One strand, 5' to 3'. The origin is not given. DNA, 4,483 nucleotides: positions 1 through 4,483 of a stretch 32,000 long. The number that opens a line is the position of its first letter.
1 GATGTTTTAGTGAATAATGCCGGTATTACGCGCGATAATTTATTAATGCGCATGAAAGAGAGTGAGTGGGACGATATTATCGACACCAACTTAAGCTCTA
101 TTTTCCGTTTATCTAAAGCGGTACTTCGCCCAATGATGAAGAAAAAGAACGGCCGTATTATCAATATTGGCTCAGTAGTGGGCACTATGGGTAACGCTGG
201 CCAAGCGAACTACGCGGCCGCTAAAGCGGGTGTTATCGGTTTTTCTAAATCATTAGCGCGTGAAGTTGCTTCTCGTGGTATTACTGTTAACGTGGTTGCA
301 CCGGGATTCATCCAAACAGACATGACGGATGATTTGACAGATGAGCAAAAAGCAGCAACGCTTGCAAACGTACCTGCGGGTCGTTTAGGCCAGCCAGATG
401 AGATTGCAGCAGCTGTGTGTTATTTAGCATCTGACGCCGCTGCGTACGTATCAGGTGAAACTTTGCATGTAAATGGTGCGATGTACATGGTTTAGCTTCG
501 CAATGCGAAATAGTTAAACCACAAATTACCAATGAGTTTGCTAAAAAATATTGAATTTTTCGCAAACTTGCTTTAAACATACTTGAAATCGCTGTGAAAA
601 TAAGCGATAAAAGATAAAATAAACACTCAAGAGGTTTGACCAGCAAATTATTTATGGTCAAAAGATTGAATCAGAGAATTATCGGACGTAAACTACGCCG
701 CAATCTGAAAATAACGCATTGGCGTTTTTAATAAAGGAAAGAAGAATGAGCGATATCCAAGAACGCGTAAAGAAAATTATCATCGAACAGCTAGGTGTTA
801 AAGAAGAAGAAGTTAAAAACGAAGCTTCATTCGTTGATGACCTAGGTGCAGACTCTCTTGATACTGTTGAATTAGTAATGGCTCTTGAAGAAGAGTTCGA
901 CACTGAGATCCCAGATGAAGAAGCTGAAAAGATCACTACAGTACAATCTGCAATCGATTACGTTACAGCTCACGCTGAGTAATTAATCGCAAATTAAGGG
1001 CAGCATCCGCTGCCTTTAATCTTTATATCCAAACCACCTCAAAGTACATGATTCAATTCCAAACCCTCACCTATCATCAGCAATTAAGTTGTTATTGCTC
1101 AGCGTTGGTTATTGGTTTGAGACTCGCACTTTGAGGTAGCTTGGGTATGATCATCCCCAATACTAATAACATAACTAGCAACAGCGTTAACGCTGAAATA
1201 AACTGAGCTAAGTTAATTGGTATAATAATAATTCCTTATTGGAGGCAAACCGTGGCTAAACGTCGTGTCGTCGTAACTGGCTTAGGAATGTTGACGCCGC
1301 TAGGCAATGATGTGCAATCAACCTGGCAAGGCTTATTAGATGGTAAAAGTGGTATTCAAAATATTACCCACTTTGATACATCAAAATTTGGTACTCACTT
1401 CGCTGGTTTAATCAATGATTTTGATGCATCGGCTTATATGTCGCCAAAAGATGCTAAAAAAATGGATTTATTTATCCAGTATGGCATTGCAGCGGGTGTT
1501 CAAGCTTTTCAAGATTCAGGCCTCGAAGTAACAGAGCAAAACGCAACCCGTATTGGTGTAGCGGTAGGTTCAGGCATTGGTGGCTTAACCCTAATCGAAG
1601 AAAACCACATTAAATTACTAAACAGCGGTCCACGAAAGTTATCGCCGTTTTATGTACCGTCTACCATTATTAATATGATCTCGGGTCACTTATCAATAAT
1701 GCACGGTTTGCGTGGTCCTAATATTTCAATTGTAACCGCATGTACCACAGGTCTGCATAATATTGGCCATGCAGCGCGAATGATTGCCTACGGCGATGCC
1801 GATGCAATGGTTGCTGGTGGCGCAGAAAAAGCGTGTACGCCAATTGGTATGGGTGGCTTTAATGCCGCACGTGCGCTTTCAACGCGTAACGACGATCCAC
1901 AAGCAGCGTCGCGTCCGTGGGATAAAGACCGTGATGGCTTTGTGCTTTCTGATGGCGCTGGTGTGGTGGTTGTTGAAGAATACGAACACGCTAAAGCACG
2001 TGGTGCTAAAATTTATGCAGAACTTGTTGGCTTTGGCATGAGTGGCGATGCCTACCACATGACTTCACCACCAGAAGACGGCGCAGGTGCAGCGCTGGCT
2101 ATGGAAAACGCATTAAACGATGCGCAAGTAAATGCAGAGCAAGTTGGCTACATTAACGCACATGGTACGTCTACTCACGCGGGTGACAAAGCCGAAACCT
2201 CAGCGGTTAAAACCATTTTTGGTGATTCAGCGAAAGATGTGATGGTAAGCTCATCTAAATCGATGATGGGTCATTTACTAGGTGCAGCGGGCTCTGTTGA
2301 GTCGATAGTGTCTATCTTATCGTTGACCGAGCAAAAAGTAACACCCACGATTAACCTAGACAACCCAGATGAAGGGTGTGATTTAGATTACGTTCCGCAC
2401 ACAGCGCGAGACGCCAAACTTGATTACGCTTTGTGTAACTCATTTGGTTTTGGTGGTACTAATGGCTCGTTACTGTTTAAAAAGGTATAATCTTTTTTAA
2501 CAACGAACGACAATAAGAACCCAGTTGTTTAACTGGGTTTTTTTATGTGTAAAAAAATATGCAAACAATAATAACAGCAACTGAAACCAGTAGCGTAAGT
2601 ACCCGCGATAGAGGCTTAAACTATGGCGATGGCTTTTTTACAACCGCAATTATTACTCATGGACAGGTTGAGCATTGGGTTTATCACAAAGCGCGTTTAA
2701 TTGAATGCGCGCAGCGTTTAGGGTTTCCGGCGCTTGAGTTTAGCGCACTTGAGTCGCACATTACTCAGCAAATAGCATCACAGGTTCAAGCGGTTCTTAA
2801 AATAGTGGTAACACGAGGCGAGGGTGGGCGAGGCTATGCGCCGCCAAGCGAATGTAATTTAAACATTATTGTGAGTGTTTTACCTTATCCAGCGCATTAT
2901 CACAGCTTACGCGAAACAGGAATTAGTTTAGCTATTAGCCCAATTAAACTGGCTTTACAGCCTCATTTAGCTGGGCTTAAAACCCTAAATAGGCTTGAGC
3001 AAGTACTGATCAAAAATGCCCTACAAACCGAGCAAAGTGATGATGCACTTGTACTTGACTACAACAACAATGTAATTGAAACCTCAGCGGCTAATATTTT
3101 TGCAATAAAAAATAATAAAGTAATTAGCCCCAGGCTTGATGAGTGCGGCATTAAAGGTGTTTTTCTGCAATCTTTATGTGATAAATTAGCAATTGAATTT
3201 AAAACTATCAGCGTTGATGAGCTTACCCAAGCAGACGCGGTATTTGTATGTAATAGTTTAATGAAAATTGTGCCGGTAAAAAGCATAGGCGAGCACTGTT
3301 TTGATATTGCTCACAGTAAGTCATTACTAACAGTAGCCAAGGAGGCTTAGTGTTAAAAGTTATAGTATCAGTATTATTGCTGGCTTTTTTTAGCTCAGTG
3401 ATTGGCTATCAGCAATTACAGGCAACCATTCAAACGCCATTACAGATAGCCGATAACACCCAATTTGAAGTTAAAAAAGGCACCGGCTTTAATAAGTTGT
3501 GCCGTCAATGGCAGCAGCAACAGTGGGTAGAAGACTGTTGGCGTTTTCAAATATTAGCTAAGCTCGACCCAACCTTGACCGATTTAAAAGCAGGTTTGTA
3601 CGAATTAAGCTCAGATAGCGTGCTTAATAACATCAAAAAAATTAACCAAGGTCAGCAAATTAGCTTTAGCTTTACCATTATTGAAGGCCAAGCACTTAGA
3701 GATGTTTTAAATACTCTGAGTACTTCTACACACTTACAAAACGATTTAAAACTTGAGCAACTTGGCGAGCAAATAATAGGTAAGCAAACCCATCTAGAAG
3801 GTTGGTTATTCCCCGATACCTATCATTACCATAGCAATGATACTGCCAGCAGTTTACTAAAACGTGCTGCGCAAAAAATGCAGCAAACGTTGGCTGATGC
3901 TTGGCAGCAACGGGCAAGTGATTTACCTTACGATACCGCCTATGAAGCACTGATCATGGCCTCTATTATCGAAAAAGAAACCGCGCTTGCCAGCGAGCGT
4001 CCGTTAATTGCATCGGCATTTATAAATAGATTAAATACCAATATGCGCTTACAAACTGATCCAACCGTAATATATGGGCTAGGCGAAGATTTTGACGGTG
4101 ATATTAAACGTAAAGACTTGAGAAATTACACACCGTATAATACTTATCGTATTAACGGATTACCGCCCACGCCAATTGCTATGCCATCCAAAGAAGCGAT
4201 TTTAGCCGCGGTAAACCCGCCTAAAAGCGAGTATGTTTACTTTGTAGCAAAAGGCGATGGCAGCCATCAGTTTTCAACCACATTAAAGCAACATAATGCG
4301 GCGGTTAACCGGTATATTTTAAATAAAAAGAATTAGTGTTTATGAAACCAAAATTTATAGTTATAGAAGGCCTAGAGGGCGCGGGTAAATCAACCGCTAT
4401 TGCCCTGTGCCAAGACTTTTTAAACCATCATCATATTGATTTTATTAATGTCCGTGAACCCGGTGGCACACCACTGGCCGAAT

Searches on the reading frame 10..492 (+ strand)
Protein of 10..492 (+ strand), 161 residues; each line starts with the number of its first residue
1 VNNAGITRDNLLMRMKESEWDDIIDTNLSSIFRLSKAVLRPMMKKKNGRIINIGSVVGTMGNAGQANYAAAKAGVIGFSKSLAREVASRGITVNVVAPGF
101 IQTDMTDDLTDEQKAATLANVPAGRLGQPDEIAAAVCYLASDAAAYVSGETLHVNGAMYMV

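Call 14: search_protein_families(library=ncbifam, proteins=[window:10-492:+], max_evalue=0.001)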
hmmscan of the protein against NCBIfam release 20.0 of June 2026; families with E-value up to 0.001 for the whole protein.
window:10-492:+ (161 aa): 219 families (the best 25 are shown)
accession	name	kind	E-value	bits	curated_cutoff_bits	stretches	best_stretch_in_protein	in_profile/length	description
NF004197.0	PRK05653.1-1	equivalog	6.7e-86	288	332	1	1-160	89-248/249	3-oxoacyl-ACP reductase FabG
TIGR01830.1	3oxo_ACP_reduc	equivalog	3.2e-79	266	297.75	1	1-159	81-239/239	3-oxoacyl-[acyl-carrier-protein] reductase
NF004199.0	PRK05653.1-4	equivalog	1e-69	234.9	301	1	1-160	88-247/247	3-oxoacyl-ACP reductase FabG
NF009547.0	PRK12936.1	subfamily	1.8e-67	227.5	436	1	1-161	85-245/245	3-ketoacyl-(acyl-carrier-protein) reductase NodG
NF009466.0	PRK12826.1-2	subfamily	1.7e-66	224.3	222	1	2-160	87-246/248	3-oxoacyl-ACP reductase FabG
NF009464.0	PRK12824.1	subfamily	2.2e-66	224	269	1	1-160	85-244/245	3-oxoacyl-ACP reductase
TIGR01829.1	AcAcCoA_reduct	subfamily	4.7e-66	222.9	302.1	1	1-160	83-242/242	acetoacetyl-CoA reductase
NF053542.1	FlxB_rubin_SDR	equivalog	3.9e-60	203.6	340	1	1-157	85-238/239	flexirubin biosynthesis SDR family reductase FlxB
NF040605.2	mycolic_FabG1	exception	5.3e-59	199.9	420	1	2-160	73-231/233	3-oxoacyl-ACP reductase FabG1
NF004200.0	PRK05653.1-5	equivalog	8.9e-59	199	273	1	2-158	86-241/242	3-oxoacyl-ACP reductase FabG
NF004198.0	PRK05653.1-3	equivalog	1.2e-57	195.2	296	1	1-160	89-248/248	3-oxoacyl-ACP reductase FabG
NF047420.2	EF_P_mod_YmfI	equivalog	2.2e-51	174.9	238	1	2-159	79-236/236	elongation factor P 5-aminopentanone reductase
NF009546.0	PRK12935.1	equivalog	2.8e-50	171.2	418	1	1-160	89-247/247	acetoacetyl-CoA reductase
NF042966.1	AcAcCoAred_PhaB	equivalog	4.3e-50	170.5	436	1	2-158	81-238/240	acetoacetyl-CoA reductase PhaB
TIGR01831.1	fabG_rel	equivalog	9.8e-49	165.9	338.85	1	2-158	82-238/239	3-ketoacyl-ACP reductase FabG2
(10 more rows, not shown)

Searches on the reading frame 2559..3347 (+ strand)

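Call 11: search_protein_families(library=ncbifam, proteins=[window:2559-3347:+], max_evalue=0.001)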
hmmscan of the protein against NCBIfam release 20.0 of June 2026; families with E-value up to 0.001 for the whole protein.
window:2559-3347:+ (263 aa): 20 families
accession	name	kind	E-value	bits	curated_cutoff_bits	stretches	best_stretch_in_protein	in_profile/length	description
TIGR03461.1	pabC_Proteo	equivalog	3.7e-91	305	176.85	1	5-257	2-259/262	aminodeoxychorismate lyase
NF004761.0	PRK06092.1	equivalog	1.4e-84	283.5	260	1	5-256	4-260/268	aminodeoxychorismate lyase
NF006185.0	PRK08320.1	subfamily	3.4e-26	92.1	363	1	8-245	14-260/292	branched-chain amino acid aminotransferase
NF005209.0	PRK06680.1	subfamily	1.1e-19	70.4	320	1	7-248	13-261/286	D-amino-acid transaminase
NF005726.0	PRK07544.1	equivalog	6.1e-19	68.2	396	1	15-252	29-275/295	branched-chain amino acid aminotransferase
TIGR01122.1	ilvE_I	equivalog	9.3e-19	67.7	245.55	1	8-245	9-261/298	branched-chain-amino-acid transaminase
TIGR01121.1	D_amino_aminoT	equivalog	5.7e-18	65.1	277.45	1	8-243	11-250/276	D-amino-acid transaminase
NF009126.0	PRK12479.1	equivalog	1.4e-17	63.8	518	1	7-243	14-259/299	branched-chain-amino-acid transaminase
NF005888.0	PRK07849.1-3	equivalog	1.2e-16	60.5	273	1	10-246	26-272/298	aminodeoxychorismate lyase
NF005800.0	PRK07650.1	equivalog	1.6e-16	60.5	308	1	8-251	12-260/290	aminodeoxychorismate lyase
NF005146.0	PRK06606.1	equivalog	5.2e-16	58.4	279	1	9-246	19-270/307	branched-chain amino acid transaminase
NF006734.0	PRK09266.1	subfamily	5.1e-15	55.4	202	1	22-252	27-252/270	hypothetical protein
NF005886.0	PRK07849.1-1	equivalog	6.2e-14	51.9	253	1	16-247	31-271/291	aminodeoxychorismate lyase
NF009896.0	PRK13356.1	equivalog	3e-10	39.7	262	1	158-249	171-267/287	branched-chain amino acid aminotransferase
NF005731.0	PRK07546.1-5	equivalog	1.2e-08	34.9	189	1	124-241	92-209/212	hypothetical protein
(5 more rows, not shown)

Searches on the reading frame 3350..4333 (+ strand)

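Call 11: search_protein_families(library=ncbifam, proteins=[window:3350-4333:+], max_evalue=0.001)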
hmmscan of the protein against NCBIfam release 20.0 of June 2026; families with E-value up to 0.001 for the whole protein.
window:3350-4333:+ (328 aa): 2 families
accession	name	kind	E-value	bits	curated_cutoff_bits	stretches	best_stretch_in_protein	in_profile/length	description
TIGR00247.1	TIGR00247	hypoth_equivalog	1.7e-95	320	103.4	1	4-327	7-345/347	endolytic transglycosylase MltG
NF007619.0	PRK10270.1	equivalog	1.9e-83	280.3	532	1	2-324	5-332/340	cell division protein YceG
